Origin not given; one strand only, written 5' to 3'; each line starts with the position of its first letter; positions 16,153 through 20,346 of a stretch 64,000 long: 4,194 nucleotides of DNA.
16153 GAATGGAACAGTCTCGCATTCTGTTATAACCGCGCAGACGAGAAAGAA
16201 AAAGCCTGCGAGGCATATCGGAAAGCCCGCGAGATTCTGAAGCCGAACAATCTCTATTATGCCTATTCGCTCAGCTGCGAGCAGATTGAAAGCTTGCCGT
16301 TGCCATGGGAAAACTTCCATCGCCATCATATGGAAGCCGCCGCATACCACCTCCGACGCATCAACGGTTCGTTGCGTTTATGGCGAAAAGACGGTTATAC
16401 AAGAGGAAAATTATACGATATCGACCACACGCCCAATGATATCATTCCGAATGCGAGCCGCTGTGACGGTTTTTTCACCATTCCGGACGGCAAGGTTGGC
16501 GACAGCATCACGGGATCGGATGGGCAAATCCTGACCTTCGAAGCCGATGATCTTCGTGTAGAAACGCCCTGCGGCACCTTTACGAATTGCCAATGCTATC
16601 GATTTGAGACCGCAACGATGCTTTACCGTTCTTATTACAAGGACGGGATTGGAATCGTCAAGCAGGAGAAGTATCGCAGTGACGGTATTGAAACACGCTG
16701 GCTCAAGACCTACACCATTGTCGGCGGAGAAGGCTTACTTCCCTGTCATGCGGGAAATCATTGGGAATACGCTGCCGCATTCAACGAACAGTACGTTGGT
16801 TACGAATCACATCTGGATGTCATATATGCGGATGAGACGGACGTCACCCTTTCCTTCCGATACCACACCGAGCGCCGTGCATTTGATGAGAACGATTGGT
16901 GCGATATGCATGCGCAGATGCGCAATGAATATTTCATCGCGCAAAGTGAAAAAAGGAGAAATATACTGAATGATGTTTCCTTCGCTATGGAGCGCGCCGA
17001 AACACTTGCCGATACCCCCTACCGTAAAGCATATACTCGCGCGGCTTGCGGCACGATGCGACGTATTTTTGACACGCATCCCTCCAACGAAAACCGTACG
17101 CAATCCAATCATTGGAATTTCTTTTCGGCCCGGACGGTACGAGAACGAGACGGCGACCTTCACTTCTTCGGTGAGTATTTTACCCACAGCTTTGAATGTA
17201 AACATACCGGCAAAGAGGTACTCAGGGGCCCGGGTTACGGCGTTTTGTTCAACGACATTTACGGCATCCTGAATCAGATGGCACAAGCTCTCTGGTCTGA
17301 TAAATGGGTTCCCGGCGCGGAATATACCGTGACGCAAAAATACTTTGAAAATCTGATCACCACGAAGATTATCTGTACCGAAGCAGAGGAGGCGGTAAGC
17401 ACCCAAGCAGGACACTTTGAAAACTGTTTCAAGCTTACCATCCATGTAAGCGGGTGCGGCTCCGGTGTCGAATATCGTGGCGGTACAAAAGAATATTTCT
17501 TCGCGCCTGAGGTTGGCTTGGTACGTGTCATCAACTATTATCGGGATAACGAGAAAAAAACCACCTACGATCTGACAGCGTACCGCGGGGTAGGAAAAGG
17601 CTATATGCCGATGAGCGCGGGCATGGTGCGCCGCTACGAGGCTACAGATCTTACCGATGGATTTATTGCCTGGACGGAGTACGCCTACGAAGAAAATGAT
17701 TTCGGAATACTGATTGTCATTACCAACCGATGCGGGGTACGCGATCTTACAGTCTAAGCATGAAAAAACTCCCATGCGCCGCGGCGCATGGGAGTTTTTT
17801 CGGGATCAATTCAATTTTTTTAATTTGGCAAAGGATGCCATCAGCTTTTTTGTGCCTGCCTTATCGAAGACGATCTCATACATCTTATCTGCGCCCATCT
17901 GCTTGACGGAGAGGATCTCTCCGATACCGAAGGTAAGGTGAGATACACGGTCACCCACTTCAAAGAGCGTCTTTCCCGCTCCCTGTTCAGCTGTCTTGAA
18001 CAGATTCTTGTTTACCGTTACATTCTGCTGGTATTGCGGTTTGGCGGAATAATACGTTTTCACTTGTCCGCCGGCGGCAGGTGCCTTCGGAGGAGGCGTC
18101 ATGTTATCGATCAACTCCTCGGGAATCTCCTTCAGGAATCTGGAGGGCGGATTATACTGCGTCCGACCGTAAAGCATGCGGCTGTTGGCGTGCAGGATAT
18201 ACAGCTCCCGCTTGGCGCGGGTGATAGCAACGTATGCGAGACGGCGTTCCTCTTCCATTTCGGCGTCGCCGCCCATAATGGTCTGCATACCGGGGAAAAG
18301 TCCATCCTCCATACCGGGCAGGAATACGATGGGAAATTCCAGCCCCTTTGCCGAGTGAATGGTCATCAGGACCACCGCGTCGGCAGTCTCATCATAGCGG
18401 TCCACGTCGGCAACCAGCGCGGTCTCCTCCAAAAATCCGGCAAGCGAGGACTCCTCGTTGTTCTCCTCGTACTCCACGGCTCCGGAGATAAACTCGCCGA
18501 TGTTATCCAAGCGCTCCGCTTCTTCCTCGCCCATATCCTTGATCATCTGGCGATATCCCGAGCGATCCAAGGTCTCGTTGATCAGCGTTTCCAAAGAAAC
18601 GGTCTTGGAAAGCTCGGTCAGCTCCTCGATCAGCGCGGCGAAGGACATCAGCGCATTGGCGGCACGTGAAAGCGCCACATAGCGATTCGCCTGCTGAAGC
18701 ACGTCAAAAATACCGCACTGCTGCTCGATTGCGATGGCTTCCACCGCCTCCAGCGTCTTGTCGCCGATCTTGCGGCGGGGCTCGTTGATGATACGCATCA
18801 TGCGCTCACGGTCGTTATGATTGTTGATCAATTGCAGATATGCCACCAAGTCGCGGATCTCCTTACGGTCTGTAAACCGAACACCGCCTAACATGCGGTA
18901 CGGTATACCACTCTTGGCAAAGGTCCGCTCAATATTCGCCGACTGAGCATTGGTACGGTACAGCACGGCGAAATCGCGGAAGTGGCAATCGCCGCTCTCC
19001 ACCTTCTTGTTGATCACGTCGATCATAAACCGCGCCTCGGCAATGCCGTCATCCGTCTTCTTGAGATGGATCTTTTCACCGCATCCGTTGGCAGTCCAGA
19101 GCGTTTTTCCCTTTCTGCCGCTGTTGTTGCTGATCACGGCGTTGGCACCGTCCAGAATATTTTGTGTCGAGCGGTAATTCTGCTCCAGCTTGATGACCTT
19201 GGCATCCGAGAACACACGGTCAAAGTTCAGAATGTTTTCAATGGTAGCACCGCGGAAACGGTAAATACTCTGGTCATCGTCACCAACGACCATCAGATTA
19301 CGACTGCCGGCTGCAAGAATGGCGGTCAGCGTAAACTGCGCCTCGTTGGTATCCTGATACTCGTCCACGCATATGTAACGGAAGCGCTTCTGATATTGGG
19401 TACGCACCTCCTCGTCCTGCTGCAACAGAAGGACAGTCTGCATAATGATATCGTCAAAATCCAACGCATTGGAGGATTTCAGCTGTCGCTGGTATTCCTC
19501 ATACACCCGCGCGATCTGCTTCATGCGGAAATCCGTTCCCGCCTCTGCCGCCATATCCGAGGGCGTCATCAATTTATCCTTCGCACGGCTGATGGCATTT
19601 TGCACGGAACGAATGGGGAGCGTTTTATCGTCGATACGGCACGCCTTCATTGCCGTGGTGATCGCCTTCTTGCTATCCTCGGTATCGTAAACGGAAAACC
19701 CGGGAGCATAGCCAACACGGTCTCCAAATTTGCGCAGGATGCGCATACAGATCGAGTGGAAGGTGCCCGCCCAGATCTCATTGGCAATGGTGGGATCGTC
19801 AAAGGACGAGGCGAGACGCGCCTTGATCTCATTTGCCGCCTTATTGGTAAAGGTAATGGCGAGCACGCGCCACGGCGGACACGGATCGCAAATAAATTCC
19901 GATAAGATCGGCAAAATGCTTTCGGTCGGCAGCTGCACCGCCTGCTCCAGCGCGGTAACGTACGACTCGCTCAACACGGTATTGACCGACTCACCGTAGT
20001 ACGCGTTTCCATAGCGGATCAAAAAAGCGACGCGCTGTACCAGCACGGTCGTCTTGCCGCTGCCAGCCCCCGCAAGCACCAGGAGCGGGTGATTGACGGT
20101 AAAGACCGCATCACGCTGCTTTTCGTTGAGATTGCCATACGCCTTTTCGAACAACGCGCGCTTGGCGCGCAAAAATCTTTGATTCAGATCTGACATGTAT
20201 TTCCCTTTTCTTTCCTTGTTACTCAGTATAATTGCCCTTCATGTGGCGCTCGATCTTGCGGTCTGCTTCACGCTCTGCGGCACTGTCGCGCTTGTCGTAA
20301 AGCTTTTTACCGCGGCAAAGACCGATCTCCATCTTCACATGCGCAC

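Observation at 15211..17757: Cytoplasmic ECF sigma factor fused to a roughly 650-aa C-terminal extension with an internal duplicated domain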

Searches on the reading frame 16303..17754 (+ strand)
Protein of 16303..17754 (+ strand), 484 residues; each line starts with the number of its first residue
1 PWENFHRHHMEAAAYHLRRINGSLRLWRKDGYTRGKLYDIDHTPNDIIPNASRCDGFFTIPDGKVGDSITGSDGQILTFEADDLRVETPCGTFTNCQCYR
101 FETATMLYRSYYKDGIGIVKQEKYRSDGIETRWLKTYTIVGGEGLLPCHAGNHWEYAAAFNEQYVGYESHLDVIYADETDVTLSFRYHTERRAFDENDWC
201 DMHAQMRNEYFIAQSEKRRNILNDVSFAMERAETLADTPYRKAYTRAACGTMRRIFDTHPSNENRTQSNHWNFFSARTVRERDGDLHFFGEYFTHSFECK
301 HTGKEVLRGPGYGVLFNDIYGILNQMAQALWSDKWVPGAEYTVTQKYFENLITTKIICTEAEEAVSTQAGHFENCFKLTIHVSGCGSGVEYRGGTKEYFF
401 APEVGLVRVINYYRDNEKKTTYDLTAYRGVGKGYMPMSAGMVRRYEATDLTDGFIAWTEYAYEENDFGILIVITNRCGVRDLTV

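Call 40: predict_structure(alignment_id=A3)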
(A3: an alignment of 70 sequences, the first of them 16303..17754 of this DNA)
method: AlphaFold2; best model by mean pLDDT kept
length: 484 residues; sequences in the alignment: 70
mean_pLDDT: 95.0   pTM: 0.90
mean pLDDT of the five models: 95.0, 94.6, 94.6, 94.2, 93.9
residues with pLDDT >= 90: 440; 70-90: 33; 50-70: 10; < 50: 1
segments of 3 or more residues with pLDDT < 50: none
pLDDT, mean of each block of 10 residues (from residue 1): 80 97 96 92 95 97 96 96 98 98 92 98 90 98 97 97 97 98 98 97 95 73 95 98 98 96 95 95 91 83 91 97 96 98 93 98 97 98 93 97 98 95 98 97 98 98 95 97 92
secondary structure, 60 per line:
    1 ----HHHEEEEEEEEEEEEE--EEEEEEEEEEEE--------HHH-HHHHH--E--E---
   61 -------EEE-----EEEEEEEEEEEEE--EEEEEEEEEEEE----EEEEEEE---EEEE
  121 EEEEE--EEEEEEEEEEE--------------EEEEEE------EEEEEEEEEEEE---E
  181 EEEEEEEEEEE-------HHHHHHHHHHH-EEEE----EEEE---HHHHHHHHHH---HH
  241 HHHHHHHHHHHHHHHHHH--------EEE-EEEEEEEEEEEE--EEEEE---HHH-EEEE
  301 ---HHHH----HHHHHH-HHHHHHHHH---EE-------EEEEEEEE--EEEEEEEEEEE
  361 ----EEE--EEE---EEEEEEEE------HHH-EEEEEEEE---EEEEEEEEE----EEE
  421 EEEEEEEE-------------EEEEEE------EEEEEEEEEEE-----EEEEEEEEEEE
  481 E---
elements in order: E8-20 E23-34 H47-51 E68-70 E76-88 E91-102 E107-113 E117-125 E128-138 E153-158 E165-176 E180-191 H199-209 E211-214 E219-222 H226-235 H239-258 E267-269 E271-282 E285-289 E297-300 H304-307 H312-317 H319-327 E340-347 E350-360 E365-367 E370-372 E376-383 E394-401 E405-413 E418-428 E442-447 E454-464 E470-481

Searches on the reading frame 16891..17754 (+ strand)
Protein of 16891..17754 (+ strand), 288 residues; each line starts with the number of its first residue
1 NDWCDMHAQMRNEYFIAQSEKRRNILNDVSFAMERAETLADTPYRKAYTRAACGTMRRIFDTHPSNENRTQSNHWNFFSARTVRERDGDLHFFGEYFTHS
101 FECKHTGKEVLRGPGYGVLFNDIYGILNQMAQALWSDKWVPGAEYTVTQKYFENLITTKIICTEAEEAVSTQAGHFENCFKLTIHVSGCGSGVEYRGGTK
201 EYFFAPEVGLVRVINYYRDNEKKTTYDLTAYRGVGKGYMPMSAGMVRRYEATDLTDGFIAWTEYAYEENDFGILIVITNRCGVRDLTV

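Call 85: search_protein_families(library=pfam, proteins=[window:16891-17754:+], max_evalue=10)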
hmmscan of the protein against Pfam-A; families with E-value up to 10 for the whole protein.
window:16891-17754:+ (288 aa): 1 family
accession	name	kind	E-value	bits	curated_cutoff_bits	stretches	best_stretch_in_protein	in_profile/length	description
PF21347.3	DUF3108_like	-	0.00011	22.5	27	1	164-224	137-195/199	DUF3108-like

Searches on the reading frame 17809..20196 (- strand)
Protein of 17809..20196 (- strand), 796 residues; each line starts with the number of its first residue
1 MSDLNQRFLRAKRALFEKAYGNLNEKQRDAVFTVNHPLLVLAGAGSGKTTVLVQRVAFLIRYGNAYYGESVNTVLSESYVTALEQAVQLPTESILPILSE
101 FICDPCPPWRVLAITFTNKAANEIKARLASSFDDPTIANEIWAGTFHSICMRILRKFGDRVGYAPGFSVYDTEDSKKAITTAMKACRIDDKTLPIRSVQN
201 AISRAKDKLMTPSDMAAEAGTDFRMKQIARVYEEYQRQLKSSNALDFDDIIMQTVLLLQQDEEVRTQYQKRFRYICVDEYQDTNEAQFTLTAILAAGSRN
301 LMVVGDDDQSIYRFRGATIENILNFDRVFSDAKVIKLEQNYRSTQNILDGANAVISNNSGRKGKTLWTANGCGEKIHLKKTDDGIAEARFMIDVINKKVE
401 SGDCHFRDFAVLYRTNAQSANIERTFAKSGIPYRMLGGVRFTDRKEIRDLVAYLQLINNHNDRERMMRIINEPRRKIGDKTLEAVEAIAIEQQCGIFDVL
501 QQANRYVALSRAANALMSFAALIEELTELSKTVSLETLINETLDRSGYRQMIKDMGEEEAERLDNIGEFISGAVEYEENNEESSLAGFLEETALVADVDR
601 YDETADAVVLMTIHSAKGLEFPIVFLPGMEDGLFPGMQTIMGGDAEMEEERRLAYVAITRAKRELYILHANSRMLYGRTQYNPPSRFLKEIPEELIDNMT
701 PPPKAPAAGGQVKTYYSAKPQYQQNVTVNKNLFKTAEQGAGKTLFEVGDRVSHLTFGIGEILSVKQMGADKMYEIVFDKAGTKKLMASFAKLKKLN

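Call 6: search_protein_families(library=pfam, proteins=[window:17809-20196:-], max_evalue=0.01)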
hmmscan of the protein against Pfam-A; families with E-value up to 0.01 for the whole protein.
window:17809-20196:- (796 aa): 9 families
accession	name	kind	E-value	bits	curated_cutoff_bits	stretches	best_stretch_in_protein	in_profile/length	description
PF00580.27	UvrD-helicase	-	4e-83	279.6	23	2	107-329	44-270/271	UvrD/REP helicase N-terminal domain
PF13361.12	UvrD_C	-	1e-73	249.2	25.6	1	335-670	1-348/350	UvrD-like helicase C-terminal domain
PF13245.12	AAA_19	-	5.3e-20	72.4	25.1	1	27-315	1-134/134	AAA domain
PF13538.12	UvrD_C_2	-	1.9e-12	47.3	27.4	2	644-667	28-51/52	UvrD-like helicase C-terminal domain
PF21196.3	PcrA_UvrD_tudor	-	3.5e-11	43.2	23.9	1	747-794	1-48/48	PcrA/UvrD tudor domain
PF01443.25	Viral_helicase1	-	3.8e-10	40.4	21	0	270-328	58-115/228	Viral superfamily 1 RNA helicase core domain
PF13604.12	AAA_30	-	4.6e-05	23.7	27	0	23-93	2-72/191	AAA domain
PF02559.22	CarD_TRCF_RID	-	0.00015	22.2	23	1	745-794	1-52/57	CarD-like/TRCF RID domain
PF25199.1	nSTAND_NTPase5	-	0.0016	18.7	34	0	11-60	20-66/145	Novel STAND NTPase 5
